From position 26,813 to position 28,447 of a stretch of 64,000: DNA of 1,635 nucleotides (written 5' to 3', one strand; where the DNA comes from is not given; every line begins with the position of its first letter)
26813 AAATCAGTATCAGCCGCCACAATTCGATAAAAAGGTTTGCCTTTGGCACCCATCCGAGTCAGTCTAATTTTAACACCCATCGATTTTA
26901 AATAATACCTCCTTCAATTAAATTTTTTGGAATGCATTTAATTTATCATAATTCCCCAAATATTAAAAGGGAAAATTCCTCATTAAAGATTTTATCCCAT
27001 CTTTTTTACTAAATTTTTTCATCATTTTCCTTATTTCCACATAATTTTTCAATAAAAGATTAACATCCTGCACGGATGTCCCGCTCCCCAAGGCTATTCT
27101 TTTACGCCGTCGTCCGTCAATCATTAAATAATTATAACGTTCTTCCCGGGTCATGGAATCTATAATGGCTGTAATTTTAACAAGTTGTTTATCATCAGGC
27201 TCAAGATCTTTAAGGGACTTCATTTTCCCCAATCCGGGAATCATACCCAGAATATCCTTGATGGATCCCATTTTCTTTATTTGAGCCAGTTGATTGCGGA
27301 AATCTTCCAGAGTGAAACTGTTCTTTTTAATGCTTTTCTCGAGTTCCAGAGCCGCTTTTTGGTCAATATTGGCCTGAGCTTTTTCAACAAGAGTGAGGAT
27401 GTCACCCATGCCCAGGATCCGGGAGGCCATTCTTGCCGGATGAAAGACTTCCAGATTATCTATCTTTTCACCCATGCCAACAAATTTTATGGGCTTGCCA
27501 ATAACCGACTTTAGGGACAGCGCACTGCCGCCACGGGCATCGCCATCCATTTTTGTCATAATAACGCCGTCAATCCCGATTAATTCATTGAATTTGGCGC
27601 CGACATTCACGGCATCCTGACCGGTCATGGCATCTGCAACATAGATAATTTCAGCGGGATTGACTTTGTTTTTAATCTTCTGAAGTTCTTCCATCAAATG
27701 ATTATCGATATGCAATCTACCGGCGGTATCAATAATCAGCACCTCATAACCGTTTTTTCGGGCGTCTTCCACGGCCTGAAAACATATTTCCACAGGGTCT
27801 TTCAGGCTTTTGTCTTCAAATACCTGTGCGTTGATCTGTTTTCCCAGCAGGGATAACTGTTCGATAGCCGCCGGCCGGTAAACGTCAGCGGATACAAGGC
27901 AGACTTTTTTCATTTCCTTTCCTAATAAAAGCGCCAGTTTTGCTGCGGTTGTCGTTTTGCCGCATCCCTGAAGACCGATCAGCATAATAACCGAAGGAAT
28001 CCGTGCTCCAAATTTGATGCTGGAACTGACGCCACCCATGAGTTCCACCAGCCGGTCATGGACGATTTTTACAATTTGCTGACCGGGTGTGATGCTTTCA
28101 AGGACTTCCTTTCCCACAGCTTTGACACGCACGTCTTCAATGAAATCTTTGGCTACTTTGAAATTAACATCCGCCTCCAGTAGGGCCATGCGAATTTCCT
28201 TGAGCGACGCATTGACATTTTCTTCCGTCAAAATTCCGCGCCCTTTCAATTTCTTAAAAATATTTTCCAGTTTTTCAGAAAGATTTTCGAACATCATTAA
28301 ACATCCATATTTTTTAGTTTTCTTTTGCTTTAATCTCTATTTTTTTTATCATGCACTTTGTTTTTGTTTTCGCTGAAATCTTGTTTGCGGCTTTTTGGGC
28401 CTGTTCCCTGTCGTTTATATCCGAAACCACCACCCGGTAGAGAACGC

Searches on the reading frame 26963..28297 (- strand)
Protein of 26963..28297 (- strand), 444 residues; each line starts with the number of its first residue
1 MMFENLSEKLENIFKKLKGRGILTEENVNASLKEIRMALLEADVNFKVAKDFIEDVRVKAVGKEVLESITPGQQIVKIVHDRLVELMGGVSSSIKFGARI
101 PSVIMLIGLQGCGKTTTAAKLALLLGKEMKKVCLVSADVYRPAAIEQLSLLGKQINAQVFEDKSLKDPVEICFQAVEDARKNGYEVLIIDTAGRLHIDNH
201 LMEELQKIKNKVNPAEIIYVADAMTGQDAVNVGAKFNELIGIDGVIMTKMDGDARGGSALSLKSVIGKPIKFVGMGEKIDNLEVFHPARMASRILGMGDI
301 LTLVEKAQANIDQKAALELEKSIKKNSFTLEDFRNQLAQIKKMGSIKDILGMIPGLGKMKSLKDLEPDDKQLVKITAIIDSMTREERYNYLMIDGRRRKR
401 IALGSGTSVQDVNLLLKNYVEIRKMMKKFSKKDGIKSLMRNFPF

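Call 60: search_protein_families(library=pfam, proteins=[window:26963-28297:-], max_evalue=0.001)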
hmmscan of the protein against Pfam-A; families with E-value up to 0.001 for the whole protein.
window:26963-28297:- (444 aa): 9 families
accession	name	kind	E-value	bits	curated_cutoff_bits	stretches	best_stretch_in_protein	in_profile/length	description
PF00448.28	SRP54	-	4.7e-77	258.5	22.7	1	101-296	1-196/196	SRP54-type protein, GTPase domain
PF02978.25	SRP_SPB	-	1.3e-32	112.5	27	1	327-426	1-91/91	Signal peptide binding domain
PF02881.24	SRP54_N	-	5.3e-23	81.5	22.4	1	6-83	1-75/75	SRP54-type protein, helical bundle domain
PF13401.12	AAA_22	-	6.2e-08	33.5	27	1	102-218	6-119/130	AAA domain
PF01656.29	CbiA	-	9.2e-07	29.3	25.4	1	111-255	9-88/125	CobQ/CobB/MinD/ParA nucleotide binding domain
PF10609.15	ParA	-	0.00018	21.5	27.1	1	108-158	11-61/246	NUBPL iron-transfer P-loop NTPase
PF13671.12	AAA_33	-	0.00024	21.9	27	1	103-190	1-76/143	AAA domain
PF13479.12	AAA_24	-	0.00062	20.1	27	0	103-207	4-90/195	AAA domain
PF06414.18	Zeta_toxin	-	0.00077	19.4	22.3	0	100-206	15-118/199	Zeta toxin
